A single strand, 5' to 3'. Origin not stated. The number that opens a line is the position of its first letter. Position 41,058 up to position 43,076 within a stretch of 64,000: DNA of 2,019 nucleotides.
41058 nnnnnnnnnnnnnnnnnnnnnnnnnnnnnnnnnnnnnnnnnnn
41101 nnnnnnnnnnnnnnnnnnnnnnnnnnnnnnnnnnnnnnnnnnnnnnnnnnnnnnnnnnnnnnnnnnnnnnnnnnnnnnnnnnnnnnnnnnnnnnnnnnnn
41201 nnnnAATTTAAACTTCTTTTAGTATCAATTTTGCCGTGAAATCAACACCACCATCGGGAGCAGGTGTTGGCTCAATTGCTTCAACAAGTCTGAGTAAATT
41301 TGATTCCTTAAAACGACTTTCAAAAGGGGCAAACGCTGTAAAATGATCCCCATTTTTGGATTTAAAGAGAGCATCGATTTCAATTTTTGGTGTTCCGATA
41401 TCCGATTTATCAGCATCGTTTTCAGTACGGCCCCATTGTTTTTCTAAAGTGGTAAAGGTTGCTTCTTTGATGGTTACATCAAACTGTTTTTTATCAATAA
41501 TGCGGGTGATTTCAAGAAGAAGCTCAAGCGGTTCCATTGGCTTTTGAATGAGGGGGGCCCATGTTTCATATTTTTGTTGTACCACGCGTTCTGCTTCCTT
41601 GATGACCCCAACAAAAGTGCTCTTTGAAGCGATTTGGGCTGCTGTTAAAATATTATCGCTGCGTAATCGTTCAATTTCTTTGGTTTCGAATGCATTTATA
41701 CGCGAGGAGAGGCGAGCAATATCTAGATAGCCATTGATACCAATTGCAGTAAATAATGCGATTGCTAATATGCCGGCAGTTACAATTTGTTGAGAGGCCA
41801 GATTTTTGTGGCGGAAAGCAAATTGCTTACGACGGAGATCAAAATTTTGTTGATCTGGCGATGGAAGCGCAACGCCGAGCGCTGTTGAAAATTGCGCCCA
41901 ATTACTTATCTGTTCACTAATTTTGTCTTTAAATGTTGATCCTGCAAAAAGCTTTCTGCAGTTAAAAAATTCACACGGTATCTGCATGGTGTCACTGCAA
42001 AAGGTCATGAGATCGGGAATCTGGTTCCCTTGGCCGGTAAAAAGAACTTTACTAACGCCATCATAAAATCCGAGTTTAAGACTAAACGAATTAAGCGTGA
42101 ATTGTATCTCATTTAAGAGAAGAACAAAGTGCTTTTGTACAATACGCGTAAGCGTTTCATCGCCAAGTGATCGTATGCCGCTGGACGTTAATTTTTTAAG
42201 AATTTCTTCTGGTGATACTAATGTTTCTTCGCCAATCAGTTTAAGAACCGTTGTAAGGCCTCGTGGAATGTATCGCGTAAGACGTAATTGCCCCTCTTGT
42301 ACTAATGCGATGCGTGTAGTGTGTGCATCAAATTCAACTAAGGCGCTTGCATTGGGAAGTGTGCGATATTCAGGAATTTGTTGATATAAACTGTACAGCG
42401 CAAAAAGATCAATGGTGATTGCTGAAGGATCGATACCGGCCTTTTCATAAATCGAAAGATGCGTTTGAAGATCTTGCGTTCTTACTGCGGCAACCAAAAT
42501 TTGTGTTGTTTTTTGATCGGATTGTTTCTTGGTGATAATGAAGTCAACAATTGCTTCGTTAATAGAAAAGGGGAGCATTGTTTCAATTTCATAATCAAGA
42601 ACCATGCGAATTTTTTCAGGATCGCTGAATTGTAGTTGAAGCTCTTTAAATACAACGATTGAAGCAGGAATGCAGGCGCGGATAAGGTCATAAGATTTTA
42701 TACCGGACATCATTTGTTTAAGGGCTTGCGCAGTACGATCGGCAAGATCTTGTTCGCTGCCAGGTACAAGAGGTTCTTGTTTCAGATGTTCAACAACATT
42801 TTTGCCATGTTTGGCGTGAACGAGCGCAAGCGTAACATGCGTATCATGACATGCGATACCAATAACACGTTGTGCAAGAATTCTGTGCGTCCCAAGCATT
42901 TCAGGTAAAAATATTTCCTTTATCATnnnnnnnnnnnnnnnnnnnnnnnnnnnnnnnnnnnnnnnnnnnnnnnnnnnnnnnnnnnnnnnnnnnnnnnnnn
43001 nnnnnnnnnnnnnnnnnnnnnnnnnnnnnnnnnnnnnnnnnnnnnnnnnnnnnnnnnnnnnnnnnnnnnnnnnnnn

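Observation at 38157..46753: Dual-secretin T2SS/T4P-like envelope module: gspC - secretin - pilMN/gspL-like - gspM/pilO-like - secretin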

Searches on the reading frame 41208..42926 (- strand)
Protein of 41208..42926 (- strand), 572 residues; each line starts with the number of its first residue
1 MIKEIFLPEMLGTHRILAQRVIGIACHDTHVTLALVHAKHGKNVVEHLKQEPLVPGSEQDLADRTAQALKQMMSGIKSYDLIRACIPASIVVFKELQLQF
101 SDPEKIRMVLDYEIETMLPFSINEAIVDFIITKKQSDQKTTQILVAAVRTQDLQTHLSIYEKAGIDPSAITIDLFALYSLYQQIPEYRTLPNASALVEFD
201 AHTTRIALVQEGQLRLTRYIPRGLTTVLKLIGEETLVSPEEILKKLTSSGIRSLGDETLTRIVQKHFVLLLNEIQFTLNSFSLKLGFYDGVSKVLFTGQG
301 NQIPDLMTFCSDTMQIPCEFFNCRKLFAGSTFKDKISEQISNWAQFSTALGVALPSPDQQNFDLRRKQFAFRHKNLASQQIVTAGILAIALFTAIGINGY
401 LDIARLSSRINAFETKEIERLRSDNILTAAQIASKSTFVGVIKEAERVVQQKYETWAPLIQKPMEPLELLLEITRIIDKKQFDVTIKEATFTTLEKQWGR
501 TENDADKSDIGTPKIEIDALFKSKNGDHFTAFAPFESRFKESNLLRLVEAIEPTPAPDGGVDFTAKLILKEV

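Call 3: search_protein_families(library=pfam, proteins=[window:41208-42926:-], max_evalue=0.01)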
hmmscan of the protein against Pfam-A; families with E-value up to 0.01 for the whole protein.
window:41208-42926:- (572 aa): 2 families
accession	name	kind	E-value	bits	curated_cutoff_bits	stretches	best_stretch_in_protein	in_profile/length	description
PF11104.14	PilM_2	-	1.2e-21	77.5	27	1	27-354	5-337/340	Type IV pilus assembly protein PilM;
PF05134.19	T2SSL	-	7.2e-07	29.3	25.5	1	71-177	35-138/231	Type II secretion system (T2SS), protein L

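Call 4: search_protein_families(library=ncbifam, proteins=[window:41208-42926:-], max_evalue=0.01)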
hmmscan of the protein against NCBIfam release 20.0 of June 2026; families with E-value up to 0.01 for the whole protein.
window:41208-42926:- (572 aa): 3 families
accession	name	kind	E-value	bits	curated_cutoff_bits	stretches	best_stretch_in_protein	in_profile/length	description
TIGR01175.1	pilM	subfamily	1.2e-21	77.1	133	1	21-354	5-345/348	type IV pilus assembly protein PilM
NF045709.1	Amuc_1101_fam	equivalog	5e-17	61.9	650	1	48-461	35-455/608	Amuc_1101 family PilM-like pilus complex protein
TIGR01709.2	typeII_sec_gspL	equivalog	0.0046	16.1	65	0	84-177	54-143/392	type II secretion system protein GspL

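Call 26: find_related_loci(query=A1, collection=genome_contigs, flank=10000)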
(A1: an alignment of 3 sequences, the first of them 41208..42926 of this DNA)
Query A1 (572 aa) in genome_contigs; peptide patterns used: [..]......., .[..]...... (x = any residue, [..] = any of these).
145 stretches matched a pattern; 40 encode a relative of the query (tblastn E <= 1e-3); 39 distinct loci.
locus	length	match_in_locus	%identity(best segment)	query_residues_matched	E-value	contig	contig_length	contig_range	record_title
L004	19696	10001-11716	76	1-572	0e+0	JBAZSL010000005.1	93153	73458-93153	MAG: Candidatus Babeliales bacterium isolate SO_2017_GW1_172 NODE_1522_length_93153_cov_1.430998_OW334_2017, whole genom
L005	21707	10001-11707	57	1-572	0e+0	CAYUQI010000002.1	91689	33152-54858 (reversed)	MAG TPA_asm: uncultured Pseudomonadota bacterium isolate SRP278314_co1_354 genome assembly, contig: NODE_292_length_9168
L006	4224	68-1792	56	1-572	0e+0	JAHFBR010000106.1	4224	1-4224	MAG: bacterium isolate nzgw202 NODE_31895_length_4225_cov_3.087232, whole genome shotgun sequence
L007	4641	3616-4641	92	1-342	0e+0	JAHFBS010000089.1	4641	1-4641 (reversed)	MAG: bacterium isolate nzgw203 NODE_67461_length_4642_cov_2.304136, whole genome shotgun sequence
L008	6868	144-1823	48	1-571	0e+0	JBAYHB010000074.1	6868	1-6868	MAG: Candidatus Babeliales bacterium isolate SO_2016_GW1_139 scaffold21137_OW334_2016, whole genome shotgun sequence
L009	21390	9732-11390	49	2-570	1e-170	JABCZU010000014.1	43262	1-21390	MAG: Candidatus Dependentiae bacterium isolate BWOrgControl_Nextera66_MAG2 3300020618.a:Ga0206858_1036, whole genome sho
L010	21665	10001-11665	46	1-567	6e-166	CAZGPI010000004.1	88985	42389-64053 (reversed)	MAG TPA_asm: uncultured Pseudomonadota bacterium isolate SRP272421_co3_350 genome assembly, contig: NODE_213_length_8898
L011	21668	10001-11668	46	1-571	6e-165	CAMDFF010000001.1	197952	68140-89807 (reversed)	MAG: candidate division TM6 bacterium UASB124 isolate MoH-02may19-260 genome assembly, contig: MoH-02may19-C11, whole ge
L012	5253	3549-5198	45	1-567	3e-163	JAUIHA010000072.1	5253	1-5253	MAG: bacterium isolate Co_bin.190 NODE_90388_length_5253_cov_0.947327, whole genome shotgun sequence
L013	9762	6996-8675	45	1-572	3e-159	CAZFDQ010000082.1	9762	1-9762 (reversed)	MAG TPA_asm: uncultured Pseudomonadota bacterium isolate SRP067234_co1_40 genome assembly, contig: k99_383283, whole gen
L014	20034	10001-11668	46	1-571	9e-159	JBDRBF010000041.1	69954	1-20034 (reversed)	MAG: bacterium isolate MEGAHIT-group-1.1042 k141_12782425, whole genome shotgun sequence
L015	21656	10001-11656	45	1-565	5e-158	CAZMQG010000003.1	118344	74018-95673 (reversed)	MAG TPA_asm: uncultured Pseudomonadota bacterium isolate SRP278314_co2_28 genome assembly, contig: NODE_260_length_11834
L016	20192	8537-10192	45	1-565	1e-157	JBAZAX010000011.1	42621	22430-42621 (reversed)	MAG: Candidatus Babeliales bacterium isolate SO_2017_GW1_1 NODE_4292_length_42621_cov_1.187815_OW334_2017, whole genome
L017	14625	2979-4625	45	1-567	6e-157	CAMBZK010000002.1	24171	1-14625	MAG: candidate division TM6 bacterium UASB124 isolate LH-02apr19-240 genome assembly, contig: LH-02apr19-C4315, whole ge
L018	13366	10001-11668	44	1-571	3e-157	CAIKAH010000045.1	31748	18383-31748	uncultured bacterium isolate LaPlata_bin-3921 genome assembly, contig: bin-3921:45/57, whole genome shotgun sequence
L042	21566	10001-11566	30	1-539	3e-61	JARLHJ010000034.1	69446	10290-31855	MAG: Candidatus Babeliales bacterium isolate MAG_BO39 MetaBAT2_Bin_39_Oxic_k141_1903094, whole genome shotgun sequence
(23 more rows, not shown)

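Call 36: search_protein_families(library=pfam, proteins=[L042:4584-5684:+, L042:5696-7942:+, L042:7929-9998:+, L042:10001-11608:+, L042:12169-14448:+, L042:14451-16811:+], max_evalue=0.01)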
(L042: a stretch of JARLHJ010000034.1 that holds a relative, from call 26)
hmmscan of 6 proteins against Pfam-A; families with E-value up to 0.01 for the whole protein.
L042:4584-5684:+ (366 aa): 4 families
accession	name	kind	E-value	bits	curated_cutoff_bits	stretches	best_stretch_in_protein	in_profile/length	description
PF11356.14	T2SSC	-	1.4e-09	38.4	27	1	45-169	38-141/141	Type II secretion system protein C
PF17820.7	PDZ_6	-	1.2e-07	31.8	27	1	234-266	2-34/54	PDZ domain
PF13180.12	PDZ_2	-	7.9e-07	29.7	27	1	225-298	12-77/80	PDZ domain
PF00595.29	PDZ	-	3.4e-05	24.6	23.2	1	226-266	21-61/81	PDZ domain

L042:5696-7942:+ (748 aa): 2 families
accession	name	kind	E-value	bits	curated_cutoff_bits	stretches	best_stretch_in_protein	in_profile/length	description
PF00263.26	Secretin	-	1.2e-27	97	27.5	1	514-667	6-168/169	Bacterial type II and III secretion system protein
PF03958.22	Secretin_N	-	1.2e-25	89.9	28.2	3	349-426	5-69/69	Bacterial type II/III secretion system short domain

L042:7929-9998:+ (689 aa): 3 families
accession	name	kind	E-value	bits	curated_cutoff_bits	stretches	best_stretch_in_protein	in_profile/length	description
PF00263.26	Secretin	-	7.8e-35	120.4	27.5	1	449-607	2-168/169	Bacterial type II and III secretion system protein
PF03958.22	Secretin_N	-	4.5e-25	88.1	28.2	3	289-367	4-69/69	Bacterial type II/III secretion system short domain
PF21305.2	type_II_gspD_N0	-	0.0021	18.3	27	0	53-100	21-64/71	GspD-like, N0 domain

L042:10001-11608:+ (535 aa): 2 families
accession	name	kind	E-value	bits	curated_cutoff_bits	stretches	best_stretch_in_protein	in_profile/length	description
PF11104.14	PilM_2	-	1.5e-13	50.8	27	1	42-320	33-313/340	Type IV pilus assembly protein PilM;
PF05134.19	T2SSL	-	0.00092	19.1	25.5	1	70-170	42-136/231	Type II secretion system (T2SS), protein L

L042:12169-14448:+ (759 aa): 2 families
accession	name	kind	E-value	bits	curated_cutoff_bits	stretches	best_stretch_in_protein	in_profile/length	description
PF00263.26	Secretin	-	3.1e-29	102.2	27.5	1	524-675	8-169/169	Bacterial type II and III secretion system protein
PF03958.22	Secretin_N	-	1.2e-23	83.5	28.2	3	299-406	3-69/69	Bacterial type II/III secretion system short domain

L042:14451-16811:+ (786 aa): 2 families
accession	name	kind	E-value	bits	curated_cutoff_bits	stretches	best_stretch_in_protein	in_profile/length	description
PF00263.26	Secretin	-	2.7e-24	86.1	27.5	1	535-687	7-169/169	Bacterial type II and III secretion system protein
PF03958.22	Secretin_N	-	4.1e-19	69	28.2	2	156-202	14-65/69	Bacterial type II/III secretion system short domain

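Call 51: search_solved_structures(query=A1, max_evalue=1)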
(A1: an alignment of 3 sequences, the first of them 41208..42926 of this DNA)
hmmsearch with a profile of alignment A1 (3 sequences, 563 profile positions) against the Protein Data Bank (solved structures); distinct sequences matched with E-value up to 1: 4.
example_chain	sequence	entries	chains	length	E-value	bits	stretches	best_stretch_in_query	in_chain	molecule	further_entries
3jc8_Ma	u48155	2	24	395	3.8e-17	65.4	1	19-326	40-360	Type IV pilus biogenesis protein PilM | PilM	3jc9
2ych_A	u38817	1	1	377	2.3e-08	36.4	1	85-327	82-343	COMPETENCE PROTEIN PILM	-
5eox_A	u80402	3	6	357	2.7e-08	36.1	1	18-251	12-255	Type 4 fimbrial biogenesis protein PilM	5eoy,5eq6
5eou_A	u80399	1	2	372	2.9e-08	36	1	18-251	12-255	Type 4 fimbrial biogenesis protein PilM,Type 4 fimbrial biogenesis protein PilN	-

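Call 65: find_homologous_proteins(query=window:41208-42926:-)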
Query window:41208-42926:- (572 aa): 178 proteins with E <= 0.001 among 8000 candidates; the best 120 are listed.
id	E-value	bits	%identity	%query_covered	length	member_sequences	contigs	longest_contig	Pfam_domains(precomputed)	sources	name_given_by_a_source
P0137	0.0e+0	1259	100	100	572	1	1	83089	PF05134.20,PF11104.15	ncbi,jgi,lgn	ncbi:MAG: pilus assembly protein PilM [Candidatus Babeliales bacterium]|jgi:type IV pilus assembly p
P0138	0.0e+0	1162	91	100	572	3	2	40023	PF11104.15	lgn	-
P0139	0.0e+0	1148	90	100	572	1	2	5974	PF11104.15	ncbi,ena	-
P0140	0.0e+0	1038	80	100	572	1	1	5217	PF05134.20,PF11104.15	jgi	jgi:Tfp pilus assembly PilM family ATPase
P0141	3.9e-296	1001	76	100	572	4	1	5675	PF11104.15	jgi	jgi:type IV pilus assembly protein PilM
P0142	1.3e-218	745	60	100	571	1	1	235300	PF05134.20,PF11104.15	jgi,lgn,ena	-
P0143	2.3e-218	744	58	100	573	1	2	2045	PF05134.20,PF11104.15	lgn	-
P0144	8.1e-218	742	57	100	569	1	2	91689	PF05134.20,PF11104.15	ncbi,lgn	-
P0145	3.8e-211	720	58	100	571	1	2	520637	PF05134.20,PF11104.15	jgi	jgi:Tfp pilus assembly PilM family ATPase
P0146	3.1e-210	717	58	100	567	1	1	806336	PF05134.20,PF11104.15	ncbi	-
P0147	8.5e-209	713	58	100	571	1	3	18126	PF05134.20,PF11104.15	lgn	-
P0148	4.4e-207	707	56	100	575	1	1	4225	PF05134.20,PF11104.15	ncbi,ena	-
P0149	2.7e-205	701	57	100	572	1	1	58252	PF11104.15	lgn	-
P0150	5.4e-195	667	53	100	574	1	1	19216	PF05134.20,PF11104.15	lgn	-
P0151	1.2e-189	649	52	100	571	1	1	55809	PF05134.20,PF11104.15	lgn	-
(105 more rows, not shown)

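Call 73: predict_structure(alignment_id=A4)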
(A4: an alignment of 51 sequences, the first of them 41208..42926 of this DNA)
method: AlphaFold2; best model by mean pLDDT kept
length: 572 residues; sequences in the alignment: 51
mean_pLDDT: 85.4   pTM: 0.66
mean pLDDT of the five models: 85.4, 85.0, 83.6, 82.4, 81.8
residues with pLDDT >= 90: 247; 70-90: 281; 50-70: 36; < 50: 8
segments of 3 or more residues with pLDDT < 50: 502-507
pLDDT, mean of each block of 10 residues (from residue 1): 66 82 92 92 91 87 93 88 93 91 89 91 92 85 93 93 92 95 91 90 91 90 91 92 90 87 94 94 85 90 90 94 88 87 89 91 86 70 88 91 89 86 78 78 83 68 67 79 80 62 49 80 81 85 83 82 85 52
secondary structure, 60 per line:
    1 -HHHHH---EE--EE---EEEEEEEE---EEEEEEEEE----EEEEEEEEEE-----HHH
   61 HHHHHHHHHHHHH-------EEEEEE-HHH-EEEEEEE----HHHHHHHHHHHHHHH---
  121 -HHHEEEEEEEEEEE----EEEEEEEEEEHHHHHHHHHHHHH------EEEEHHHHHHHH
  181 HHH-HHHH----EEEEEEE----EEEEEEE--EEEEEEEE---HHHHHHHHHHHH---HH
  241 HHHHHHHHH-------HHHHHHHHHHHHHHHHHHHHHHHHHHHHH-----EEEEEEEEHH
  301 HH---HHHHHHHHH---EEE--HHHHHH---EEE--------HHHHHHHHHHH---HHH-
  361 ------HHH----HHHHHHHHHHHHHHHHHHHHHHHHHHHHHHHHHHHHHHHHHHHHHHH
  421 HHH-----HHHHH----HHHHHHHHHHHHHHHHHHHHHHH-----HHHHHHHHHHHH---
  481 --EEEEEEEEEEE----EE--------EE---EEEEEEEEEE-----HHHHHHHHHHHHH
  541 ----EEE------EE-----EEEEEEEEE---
elements in order: H2-6 E19-26 E30-38 E43-52 H58-73 E81-86 E92-98 H103-117 E125-135 E140-149 H150-162 E169-172 H173-183 H185-188 E193-199 E204-210 E213-220 H224-235 H239-249 H257-285 E291-298 H299-302 H306-314 E318-320 H323-328 E332-334 H343-353 H374-423 H429-433 H438-460 H466-477 E483-493 E513-522 H528-540 E545-547 E561-569

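Call 76: fold_search(model_id=the predicted structure, library=pdb)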
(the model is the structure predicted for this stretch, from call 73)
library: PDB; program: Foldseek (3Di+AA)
matches with E <= 10: 1571; with E <= 0.001: 697
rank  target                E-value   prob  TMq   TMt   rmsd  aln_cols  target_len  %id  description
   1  5eox_B                3.9e-24  1.00  0.45  0.69   5.6       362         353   19  Pseudomonas aeruginosa PilM bound to ADP (released 2016-04-27)
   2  5eoy_A                1.8e-23  1.00  0.46  0.69   5.8       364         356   19  Pseudomonas aeruginosa SeMet-PilM bound to ADP (released 2016-04-27)
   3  5eoy_B                3.5e-23  1.00  0.47  0.70   5.7       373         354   19  Pseudomonas aeruginosa SeMet-PilM bound to ADP (released 2016-04-27)
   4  5eox_A                4.4e-23  1.00  0.46  0.69   5.9       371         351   20  Pseudomonas aeruginosa PilM bound to ADP (released 2016-04-27)
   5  5eou_B                9.1e-23  1.00  0.50  0.78   4.2       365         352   19  Pseudomonas aeruginosa PilM:PilN1-12 bound to ATP (released 2016-04-27)
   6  5eq6_B                4.2e-22  1.00  0.44  0.67   6.0       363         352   19  Pseudomonas aeruginosa PilM bound to AMP-PNP (released 2016-04-27)
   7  5eq6_A                9.2e-22  1.00  0.45  0.68   5.9       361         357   19  Pseudomonas aeruginosa PilM bound to AMP-PNP (released 2016-04-27)
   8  5eou_A                7.5e-21  1.00  0.46  0.74   4.7       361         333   19  Pseudomonas aeruginosa PilM:PilN1-12 bound to ATP (released 2016-04-27)
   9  3jc8_Ma               1.7e-19  1.00  0.47  0.72   4.6       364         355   18  Architectural model of the type IVa pilus machine in a piliated state (released 2016-03-16)
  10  2ych_A                6.9e-19  1.00  0.48  0.78   3.5       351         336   17  PilM-PilN type IV pilus biogenesis complex (released 2011-05-11)
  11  4a2b                  1.8e-15  1.00  0.45  0.64   5.6       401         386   11  Thermotoga maritima FtsA with ATP gamma S (released 2012-04-25)
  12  1e4f                  2.4e-15  1.00  0.44  0.63   5.8       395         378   12  FtsA (apo form) from Thermotoga maritima (released 2000-10-18)
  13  1e4g                  2.4e-15  1.00  0.43  0.61   6.3       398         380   10  FtsA (ATP-bound form) from Thermotoga maritima (released 2000-10-18)
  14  3wqt_A                2.7e-15  1.00  0.42  0.61   5.8       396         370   14  Staphylococcus aureus FtsA complexed with AMPPNP (released 2014-10-08)
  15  3wt0_C                2.9e-15  1.00  0.42  0.61   6.2       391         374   15  Crystal Structure Analysis of Cell Division Protein (released 2015-04-29)
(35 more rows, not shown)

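Call 99: find_related_loci(query=L042:10001-11608:+, collection=metagenome_contigs, flank=8000)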
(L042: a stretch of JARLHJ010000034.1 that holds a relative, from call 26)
Query L042:10001-11608:+ (535 aa) in metagenome_contigs; peptide patterns used: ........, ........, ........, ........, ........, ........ (x = any residue, [..] = any of these).
133 stretches matched a pattern; 2 encode a relative of the query (tblastn E <= 1e-3); 2 distinct loci.
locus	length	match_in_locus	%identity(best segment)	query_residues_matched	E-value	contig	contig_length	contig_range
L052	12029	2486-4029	24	18-526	7e-16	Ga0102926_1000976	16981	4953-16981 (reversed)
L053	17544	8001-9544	24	18-526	7e-16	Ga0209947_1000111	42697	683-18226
